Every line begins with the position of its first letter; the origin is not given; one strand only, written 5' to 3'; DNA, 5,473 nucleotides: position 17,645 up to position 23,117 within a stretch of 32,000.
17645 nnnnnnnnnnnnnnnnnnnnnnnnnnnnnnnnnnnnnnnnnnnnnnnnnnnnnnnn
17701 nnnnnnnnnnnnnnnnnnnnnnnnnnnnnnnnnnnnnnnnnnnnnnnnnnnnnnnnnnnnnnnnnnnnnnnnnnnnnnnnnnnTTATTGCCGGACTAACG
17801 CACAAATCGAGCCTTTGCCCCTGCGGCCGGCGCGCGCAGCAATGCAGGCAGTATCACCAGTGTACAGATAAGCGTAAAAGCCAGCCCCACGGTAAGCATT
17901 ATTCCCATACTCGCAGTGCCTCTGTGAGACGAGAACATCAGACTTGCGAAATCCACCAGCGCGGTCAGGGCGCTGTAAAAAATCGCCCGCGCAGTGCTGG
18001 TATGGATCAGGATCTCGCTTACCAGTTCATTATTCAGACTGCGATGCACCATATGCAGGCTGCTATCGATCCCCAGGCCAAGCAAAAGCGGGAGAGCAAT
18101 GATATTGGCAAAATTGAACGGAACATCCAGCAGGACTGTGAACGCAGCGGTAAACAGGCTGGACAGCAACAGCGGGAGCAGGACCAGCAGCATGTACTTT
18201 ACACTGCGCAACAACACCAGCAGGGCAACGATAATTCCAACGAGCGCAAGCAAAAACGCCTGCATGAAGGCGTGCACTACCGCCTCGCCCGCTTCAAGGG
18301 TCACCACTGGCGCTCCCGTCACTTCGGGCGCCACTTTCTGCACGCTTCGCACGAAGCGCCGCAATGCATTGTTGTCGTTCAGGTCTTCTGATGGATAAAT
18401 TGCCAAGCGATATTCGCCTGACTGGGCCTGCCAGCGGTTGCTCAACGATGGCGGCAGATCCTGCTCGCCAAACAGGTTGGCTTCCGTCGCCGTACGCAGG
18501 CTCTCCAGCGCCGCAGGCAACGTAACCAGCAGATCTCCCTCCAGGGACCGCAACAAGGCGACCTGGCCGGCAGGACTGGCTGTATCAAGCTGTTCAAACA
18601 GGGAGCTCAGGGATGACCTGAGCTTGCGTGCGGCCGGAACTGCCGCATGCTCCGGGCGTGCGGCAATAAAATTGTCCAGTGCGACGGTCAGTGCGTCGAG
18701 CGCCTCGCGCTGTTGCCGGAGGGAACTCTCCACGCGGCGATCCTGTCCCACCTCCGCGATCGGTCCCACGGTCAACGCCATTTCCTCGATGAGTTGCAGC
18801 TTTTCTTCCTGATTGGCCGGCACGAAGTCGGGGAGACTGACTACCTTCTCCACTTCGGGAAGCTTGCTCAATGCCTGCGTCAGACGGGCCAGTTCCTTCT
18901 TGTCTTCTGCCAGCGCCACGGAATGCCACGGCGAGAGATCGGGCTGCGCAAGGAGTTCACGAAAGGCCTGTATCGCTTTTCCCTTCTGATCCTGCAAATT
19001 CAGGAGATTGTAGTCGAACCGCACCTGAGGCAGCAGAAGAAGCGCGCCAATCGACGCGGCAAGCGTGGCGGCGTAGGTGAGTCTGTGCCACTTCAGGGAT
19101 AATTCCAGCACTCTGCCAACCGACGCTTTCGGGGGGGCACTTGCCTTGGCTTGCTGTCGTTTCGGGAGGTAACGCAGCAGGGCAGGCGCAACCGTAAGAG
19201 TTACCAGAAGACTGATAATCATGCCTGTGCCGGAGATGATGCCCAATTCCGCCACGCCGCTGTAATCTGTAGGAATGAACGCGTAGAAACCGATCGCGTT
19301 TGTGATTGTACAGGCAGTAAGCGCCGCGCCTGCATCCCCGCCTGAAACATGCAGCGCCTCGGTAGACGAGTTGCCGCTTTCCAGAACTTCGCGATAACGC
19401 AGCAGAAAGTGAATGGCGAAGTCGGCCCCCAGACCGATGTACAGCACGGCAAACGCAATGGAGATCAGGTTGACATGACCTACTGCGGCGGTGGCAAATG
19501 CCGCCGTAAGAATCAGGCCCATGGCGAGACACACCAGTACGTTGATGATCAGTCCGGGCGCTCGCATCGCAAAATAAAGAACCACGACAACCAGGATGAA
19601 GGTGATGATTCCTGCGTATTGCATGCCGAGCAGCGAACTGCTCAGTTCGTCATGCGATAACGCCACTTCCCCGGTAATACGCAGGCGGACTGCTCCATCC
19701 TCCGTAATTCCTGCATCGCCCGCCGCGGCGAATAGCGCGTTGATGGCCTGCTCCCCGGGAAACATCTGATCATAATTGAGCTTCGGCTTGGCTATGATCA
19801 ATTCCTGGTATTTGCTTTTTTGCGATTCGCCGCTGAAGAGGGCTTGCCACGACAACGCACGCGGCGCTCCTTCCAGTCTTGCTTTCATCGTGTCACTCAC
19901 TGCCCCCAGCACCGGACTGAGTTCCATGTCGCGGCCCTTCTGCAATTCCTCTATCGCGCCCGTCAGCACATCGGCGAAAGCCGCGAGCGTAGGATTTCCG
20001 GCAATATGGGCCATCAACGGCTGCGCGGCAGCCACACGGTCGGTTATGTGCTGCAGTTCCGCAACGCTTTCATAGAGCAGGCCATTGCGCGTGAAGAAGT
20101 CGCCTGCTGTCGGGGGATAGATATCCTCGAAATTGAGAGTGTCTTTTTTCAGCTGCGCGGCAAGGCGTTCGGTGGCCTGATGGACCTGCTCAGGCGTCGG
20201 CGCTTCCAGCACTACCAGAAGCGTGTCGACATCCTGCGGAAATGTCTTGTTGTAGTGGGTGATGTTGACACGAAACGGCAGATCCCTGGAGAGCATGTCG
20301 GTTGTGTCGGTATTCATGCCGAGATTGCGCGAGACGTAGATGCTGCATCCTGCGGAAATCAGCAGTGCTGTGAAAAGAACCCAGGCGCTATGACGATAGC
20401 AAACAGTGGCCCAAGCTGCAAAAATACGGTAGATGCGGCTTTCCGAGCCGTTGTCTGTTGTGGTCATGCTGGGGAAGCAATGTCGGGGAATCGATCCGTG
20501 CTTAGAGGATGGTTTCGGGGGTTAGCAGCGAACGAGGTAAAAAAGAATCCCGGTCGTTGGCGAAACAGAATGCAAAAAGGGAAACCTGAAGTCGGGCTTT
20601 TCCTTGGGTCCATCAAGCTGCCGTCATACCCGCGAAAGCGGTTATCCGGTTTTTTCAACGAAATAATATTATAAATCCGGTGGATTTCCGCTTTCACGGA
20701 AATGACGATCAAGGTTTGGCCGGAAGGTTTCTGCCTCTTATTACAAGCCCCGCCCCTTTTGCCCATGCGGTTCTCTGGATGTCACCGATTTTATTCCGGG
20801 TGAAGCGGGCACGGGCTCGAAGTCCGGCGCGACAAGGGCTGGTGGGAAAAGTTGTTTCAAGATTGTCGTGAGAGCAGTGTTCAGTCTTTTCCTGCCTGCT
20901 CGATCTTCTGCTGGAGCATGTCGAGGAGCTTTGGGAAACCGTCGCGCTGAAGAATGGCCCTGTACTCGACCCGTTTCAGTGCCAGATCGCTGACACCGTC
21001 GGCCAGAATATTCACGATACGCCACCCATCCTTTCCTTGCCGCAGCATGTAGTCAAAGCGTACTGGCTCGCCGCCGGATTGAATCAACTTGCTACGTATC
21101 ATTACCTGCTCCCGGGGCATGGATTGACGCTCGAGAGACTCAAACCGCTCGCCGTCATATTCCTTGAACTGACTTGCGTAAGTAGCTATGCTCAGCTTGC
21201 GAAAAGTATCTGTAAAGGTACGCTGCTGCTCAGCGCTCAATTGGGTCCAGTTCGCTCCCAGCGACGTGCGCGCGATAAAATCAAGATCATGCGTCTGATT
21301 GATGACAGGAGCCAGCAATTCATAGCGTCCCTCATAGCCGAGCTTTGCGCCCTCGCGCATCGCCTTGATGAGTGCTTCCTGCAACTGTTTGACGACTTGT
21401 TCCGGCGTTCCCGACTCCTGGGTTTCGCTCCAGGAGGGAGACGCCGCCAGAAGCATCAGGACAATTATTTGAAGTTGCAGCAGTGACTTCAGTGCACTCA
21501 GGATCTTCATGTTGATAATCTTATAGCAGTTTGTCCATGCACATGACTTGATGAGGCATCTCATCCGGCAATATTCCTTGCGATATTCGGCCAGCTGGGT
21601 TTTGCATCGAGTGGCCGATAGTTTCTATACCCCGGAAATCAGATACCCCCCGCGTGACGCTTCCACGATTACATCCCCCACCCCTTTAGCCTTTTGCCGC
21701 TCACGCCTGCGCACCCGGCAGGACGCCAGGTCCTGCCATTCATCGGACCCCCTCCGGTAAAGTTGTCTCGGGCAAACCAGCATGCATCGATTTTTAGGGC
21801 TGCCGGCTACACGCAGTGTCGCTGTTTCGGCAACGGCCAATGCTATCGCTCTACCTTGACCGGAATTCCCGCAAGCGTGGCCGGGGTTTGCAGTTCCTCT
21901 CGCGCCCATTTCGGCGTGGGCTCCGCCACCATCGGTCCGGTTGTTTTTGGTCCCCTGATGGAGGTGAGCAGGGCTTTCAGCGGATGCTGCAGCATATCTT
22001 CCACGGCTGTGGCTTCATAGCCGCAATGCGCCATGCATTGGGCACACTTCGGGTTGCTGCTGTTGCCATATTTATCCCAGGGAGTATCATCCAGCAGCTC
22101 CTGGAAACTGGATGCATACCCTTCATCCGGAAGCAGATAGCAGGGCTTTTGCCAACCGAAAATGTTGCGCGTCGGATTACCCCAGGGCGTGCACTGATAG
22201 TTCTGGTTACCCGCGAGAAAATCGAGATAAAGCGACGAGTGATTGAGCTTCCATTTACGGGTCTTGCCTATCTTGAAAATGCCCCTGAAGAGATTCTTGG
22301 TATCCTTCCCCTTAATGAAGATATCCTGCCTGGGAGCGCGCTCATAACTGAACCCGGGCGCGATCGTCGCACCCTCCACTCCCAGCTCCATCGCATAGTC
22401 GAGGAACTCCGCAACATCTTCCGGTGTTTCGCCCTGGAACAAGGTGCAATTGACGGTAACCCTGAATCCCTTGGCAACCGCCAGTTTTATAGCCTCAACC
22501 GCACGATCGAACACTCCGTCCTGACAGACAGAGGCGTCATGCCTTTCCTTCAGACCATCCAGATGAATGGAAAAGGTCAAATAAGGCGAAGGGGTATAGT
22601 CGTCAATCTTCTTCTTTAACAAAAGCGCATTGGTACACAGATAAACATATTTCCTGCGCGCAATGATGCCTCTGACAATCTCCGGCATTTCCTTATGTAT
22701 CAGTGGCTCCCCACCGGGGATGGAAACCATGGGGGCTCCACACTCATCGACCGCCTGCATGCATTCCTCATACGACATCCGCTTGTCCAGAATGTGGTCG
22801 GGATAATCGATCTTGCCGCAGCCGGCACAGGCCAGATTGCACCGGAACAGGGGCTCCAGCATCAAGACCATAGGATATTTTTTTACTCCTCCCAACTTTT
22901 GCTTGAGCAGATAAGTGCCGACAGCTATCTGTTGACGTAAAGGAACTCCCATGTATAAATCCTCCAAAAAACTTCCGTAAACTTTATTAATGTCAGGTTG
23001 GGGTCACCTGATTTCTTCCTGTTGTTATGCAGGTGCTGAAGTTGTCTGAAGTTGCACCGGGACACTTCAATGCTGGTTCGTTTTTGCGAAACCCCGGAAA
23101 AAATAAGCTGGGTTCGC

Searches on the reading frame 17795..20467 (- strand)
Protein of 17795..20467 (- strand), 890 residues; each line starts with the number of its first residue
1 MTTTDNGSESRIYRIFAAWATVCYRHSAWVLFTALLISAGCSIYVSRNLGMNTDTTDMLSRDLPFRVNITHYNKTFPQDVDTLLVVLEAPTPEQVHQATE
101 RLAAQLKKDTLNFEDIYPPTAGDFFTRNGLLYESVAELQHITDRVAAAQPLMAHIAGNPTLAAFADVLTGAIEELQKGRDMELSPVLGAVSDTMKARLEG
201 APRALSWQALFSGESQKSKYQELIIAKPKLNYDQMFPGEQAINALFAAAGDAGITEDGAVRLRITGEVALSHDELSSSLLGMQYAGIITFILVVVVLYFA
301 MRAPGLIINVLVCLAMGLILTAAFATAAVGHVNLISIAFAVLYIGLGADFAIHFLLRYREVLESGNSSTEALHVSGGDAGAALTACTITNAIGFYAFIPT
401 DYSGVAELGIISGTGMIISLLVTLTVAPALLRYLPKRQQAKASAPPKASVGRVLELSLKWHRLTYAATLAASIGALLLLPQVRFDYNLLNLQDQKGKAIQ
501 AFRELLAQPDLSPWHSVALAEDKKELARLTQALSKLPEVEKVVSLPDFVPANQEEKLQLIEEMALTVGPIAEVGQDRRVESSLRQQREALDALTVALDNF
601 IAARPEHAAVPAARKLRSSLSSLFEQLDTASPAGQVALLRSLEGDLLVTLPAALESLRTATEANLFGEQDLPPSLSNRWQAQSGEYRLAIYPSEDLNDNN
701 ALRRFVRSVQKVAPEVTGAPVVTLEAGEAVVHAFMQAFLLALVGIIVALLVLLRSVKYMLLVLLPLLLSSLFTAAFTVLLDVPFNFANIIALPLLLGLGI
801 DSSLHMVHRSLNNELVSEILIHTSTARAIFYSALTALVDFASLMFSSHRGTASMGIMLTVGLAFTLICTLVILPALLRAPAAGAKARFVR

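Call 40: search_protein_families(library=pfam, proteins=[window:17795-20467:-], max_evalue=0.00001)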
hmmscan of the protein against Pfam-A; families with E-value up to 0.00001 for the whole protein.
window:17795-20467:- (890 aa): 1 family
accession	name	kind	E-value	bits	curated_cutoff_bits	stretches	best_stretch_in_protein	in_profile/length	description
PF03176.21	MMPL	-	8.2e-31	107.6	20.5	2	239-444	104-309/333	MMPL family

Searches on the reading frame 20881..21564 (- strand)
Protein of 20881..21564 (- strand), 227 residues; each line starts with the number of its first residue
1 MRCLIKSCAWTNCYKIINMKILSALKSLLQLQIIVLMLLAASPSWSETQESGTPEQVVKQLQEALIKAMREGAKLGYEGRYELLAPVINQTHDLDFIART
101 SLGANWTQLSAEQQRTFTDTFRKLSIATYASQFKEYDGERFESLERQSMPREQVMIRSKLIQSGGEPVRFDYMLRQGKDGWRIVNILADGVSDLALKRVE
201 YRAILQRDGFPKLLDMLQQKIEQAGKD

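Call 41: search_protein_families(library=pfam, proteins=[window:20881-21564:-], max_evalue=0.00001)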
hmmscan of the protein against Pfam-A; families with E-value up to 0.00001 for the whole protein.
window:20881-21564:- (227 aa): 1 family
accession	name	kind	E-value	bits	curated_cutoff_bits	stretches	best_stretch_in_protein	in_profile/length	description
PF05494.18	MlaC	-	2.3e-42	145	26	1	60-219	2-166/166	MlaC protein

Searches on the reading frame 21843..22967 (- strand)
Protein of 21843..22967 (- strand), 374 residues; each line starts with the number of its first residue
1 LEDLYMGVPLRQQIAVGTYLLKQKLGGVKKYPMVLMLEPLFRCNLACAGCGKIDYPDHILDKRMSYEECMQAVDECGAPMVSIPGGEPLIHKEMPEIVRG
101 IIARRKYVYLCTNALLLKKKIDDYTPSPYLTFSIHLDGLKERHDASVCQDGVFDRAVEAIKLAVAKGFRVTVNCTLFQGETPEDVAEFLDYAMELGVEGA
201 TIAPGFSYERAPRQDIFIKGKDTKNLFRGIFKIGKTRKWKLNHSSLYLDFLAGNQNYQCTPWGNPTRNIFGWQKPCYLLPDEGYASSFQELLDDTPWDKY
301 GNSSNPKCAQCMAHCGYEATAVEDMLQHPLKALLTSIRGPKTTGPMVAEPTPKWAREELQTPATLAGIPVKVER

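Call 41: search_protein_families(library=pfam, proteins=[window:21843-22967:-], max_evalue=0.00001)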
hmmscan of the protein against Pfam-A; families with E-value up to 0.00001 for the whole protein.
window:21843-22967:- (374 aa): 2 families
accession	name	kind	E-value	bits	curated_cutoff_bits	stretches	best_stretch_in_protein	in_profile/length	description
PF11946.13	DUF3463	-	3.4e-59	198.9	31.3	1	201-333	2-132/134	Domain of unknown function (DUF3463)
PF04055.27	Radical_SAM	-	3.5e-22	79.8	29.5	1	40-191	4-165/166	Radical SAM superfamily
